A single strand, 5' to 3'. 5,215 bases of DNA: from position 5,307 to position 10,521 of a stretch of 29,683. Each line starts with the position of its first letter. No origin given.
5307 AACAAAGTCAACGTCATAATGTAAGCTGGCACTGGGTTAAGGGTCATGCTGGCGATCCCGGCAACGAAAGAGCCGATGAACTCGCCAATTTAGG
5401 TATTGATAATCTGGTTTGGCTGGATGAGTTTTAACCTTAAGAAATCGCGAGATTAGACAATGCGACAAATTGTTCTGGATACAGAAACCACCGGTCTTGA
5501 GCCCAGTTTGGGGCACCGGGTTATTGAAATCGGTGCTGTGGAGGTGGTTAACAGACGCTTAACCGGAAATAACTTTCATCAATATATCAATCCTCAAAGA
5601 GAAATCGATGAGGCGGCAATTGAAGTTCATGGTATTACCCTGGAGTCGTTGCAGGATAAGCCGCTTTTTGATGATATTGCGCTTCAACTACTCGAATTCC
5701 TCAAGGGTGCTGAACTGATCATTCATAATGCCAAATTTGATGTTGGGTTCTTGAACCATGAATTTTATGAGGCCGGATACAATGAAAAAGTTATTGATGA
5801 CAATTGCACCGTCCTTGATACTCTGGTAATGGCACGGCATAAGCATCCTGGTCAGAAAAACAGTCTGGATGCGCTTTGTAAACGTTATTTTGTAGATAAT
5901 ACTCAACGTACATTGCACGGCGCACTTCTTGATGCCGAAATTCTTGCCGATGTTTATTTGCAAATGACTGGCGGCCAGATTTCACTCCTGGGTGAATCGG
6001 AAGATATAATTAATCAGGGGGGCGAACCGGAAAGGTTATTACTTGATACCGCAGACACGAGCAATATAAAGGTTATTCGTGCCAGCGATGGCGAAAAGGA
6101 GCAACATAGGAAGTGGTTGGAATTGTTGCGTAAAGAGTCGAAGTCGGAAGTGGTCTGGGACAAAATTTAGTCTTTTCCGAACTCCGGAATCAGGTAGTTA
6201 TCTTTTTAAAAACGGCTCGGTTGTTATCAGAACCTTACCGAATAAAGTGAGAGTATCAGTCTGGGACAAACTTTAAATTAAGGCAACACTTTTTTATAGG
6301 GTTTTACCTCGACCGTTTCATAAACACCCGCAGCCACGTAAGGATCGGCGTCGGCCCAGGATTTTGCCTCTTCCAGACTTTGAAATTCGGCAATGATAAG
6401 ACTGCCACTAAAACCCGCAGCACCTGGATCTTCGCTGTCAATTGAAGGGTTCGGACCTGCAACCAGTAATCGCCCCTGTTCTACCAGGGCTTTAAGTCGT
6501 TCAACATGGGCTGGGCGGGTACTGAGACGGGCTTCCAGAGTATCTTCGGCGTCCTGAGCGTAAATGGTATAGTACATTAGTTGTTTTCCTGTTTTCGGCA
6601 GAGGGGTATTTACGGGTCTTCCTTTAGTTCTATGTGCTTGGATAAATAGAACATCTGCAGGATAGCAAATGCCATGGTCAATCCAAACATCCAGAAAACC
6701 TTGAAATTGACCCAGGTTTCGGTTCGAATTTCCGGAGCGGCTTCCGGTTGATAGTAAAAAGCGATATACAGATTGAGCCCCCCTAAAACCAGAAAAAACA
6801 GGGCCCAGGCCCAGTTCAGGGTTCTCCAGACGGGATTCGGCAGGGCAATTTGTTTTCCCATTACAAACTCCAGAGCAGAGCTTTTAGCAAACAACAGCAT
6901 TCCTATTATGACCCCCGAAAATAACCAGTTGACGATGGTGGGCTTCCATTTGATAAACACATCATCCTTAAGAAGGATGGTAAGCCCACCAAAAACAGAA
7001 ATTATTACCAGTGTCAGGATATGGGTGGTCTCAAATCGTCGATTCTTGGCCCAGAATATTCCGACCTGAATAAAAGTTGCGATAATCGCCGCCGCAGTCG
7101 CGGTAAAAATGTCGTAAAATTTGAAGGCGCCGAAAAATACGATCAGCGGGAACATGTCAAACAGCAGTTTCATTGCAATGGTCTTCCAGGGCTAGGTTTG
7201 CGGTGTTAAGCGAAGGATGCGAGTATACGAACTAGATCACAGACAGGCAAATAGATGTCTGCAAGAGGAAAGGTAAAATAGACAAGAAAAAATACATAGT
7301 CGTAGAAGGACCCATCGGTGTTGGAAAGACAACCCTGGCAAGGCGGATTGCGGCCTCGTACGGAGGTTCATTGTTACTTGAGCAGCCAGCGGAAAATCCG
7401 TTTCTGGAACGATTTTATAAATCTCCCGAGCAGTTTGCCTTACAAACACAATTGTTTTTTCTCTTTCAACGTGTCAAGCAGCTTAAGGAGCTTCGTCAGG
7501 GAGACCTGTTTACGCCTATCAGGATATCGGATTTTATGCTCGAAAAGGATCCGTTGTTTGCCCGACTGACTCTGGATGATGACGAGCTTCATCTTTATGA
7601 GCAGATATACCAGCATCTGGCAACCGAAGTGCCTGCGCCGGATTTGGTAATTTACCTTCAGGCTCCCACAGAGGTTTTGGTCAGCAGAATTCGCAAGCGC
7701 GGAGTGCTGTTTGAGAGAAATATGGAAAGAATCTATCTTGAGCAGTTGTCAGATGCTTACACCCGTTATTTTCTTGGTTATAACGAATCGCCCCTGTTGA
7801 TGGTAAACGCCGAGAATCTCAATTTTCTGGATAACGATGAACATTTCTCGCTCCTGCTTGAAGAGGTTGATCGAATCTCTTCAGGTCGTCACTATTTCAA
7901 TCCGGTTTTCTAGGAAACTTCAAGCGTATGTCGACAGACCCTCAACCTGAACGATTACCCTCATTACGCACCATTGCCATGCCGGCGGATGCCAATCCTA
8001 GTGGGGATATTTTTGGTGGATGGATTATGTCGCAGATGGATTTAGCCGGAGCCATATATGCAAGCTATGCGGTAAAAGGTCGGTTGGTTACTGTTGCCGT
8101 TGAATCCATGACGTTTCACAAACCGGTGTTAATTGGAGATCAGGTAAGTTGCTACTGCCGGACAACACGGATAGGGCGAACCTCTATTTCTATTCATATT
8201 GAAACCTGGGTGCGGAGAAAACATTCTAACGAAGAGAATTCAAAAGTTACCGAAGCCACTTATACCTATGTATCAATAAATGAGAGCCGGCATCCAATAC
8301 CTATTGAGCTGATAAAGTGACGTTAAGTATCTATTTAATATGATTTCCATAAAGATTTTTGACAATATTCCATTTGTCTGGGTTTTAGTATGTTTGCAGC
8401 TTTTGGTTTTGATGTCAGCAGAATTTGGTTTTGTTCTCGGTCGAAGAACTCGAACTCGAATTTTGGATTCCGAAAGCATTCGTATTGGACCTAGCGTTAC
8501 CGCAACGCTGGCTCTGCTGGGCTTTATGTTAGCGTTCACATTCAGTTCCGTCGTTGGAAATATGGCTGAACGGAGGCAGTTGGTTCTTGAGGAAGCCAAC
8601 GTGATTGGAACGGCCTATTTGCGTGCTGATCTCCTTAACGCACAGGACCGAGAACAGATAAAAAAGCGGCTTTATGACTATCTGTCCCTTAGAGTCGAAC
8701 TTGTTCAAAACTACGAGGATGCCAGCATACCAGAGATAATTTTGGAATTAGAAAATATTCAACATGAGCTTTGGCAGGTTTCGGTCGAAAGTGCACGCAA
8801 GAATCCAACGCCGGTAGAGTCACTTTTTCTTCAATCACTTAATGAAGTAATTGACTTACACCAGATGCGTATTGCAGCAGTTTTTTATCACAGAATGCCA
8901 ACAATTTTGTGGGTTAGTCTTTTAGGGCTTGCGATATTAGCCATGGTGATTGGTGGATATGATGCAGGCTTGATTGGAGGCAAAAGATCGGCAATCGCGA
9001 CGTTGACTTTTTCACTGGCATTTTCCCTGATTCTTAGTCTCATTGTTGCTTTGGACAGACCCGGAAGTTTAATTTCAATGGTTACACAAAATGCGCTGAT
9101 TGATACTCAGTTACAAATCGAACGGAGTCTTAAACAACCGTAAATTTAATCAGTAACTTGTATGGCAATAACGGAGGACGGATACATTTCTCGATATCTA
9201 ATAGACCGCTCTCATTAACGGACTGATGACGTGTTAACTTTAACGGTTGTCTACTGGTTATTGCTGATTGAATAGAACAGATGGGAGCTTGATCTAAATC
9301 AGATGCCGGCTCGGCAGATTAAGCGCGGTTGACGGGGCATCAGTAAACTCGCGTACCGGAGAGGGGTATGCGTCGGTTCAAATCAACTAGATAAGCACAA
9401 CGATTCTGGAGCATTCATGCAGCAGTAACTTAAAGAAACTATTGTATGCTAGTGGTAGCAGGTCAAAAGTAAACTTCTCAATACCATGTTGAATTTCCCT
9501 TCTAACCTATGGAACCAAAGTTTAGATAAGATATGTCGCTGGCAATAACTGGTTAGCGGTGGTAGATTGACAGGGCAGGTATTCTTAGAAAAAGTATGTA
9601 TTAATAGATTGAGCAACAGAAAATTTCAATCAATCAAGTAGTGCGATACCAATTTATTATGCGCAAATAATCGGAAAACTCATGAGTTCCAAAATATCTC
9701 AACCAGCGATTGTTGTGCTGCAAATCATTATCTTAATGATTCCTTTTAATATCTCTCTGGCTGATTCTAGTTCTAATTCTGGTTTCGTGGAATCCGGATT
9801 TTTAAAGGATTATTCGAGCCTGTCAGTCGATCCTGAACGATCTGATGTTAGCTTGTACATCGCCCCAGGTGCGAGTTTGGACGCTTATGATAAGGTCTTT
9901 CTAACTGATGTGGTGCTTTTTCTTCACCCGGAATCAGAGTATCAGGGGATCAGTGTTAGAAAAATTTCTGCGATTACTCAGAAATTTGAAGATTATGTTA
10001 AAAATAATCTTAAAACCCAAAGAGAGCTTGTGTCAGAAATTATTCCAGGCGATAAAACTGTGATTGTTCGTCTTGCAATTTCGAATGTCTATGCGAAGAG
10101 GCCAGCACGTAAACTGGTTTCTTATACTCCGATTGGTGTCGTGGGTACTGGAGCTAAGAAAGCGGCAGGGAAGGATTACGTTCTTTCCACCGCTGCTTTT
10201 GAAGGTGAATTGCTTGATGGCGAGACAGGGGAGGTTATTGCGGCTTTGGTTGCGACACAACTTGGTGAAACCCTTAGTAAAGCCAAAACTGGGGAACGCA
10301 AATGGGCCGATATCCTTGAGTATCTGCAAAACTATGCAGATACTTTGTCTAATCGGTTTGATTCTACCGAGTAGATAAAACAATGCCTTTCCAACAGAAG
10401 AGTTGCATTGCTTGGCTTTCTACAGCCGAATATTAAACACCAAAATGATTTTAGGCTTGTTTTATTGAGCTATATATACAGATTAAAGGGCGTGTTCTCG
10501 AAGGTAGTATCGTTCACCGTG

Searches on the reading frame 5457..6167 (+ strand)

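Call 87: search_protein_families(library=pfam, proteins=[window:5457-6167:+], max_evalue=0.00001)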
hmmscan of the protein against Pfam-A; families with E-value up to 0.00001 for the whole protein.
window:5457-6167:+ (237 aa): 2 families
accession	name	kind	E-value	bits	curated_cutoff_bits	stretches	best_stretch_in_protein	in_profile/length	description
PF00929.31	RNase_T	-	2.4e-40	139.2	24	1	5-167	1-164/164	Exonuclease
PF16473.11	Rv2179c-like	-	1.5e-07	31.8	27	1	4-165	2-171/177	3'-5' exoribonuclease Rv2179c-like domain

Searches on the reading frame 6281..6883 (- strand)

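Call 87: search_protein_families(library=pfam, proteins=[window:6281-6883:-], max_evalue=0.00001)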
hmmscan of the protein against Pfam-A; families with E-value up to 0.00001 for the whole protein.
window:6281-6883:- (201 aa): 1 family
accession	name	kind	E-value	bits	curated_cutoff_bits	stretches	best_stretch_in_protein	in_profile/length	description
PF03795.20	YCII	-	1.2e-28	99.9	24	1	103-196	1-94/95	YCII-related domain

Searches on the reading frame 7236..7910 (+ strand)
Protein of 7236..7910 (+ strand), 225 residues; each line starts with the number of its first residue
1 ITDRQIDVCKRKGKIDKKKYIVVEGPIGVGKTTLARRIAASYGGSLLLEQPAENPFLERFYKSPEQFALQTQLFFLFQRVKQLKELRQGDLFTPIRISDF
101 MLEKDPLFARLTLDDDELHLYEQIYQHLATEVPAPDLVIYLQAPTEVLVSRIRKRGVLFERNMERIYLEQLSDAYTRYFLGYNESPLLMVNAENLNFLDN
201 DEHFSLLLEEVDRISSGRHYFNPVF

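Call 88: search_protein_families(library=pfam, proteins=[window:7236-7910:+], max_evalue=0.00001)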
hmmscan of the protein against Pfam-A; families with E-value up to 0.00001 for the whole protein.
window:7236-7910:+ (225 aa): 4 families
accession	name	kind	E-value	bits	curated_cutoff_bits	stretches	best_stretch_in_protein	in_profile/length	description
PF01712.25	dNK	-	3.2e-36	125.4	27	1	21-213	1-200/203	Deoxynucleoside kinase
PF13238.12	AAA_18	-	1.6e-07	32.3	29.4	0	21-41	1-21/128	AAA domain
PF13671.12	AAA_33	-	2.9e-06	28.1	27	0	21-52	2-32/143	AAA domain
PF02223.23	Thymidylate_kin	-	6.7e-06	26.3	27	0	126-179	108-163/185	Thymidylate kinase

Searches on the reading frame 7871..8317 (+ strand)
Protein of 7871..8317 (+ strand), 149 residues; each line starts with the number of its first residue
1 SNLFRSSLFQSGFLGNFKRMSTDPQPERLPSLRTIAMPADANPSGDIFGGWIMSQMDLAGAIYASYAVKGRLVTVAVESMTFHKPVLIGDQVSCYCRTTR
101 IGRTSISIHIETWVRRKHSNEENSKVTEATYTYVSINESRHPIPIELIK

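Call 88: search_protein_families(library=pfam, proteins=[window:7871-8317:+], max_evalue=0.00001)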
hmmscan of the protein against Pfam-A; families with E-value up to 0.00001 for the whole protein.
window:7871-8317:+ (149 aa): 1 family
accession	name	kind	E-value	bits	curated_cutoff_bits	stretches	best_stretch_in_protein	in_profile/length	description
PF03061.28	4HBT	-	1.4e-17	64.2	20.6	1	45-113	2-71/79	Thioesterase superfamily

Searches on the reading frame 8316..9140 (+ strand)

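Call 87: search_protein_families(library=pfam, proteins=[window:8316-9140:+], max_evalue=0.00001)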
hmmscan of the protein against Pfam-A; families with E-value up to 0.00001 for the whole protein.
window:8316-9140:+ (275 aa): 1 family
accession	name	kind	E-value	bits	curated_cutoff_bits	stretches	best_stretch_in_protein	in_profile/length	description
PF14023.12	Bestrophin-like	-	2.1e-14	54.1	32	1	41-249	13-220/232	Bestrophin-like domain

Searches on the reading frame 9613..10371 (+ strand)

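Call 87: search_protein_families(library=pfam, proteins=[window:9613-10371:+], max_evalue=0.00001)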
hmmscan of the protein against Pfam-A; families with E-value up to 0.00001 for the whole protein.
window:9613-10371:+ (253 aa): 1 family
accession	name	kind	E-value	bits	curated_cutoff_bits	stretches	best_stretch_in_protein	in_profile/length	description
PF11769.13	DUF3313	-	1.3e-26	93.9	26.1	1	60-243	2-185/187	Protein of unknown function (DUF3313)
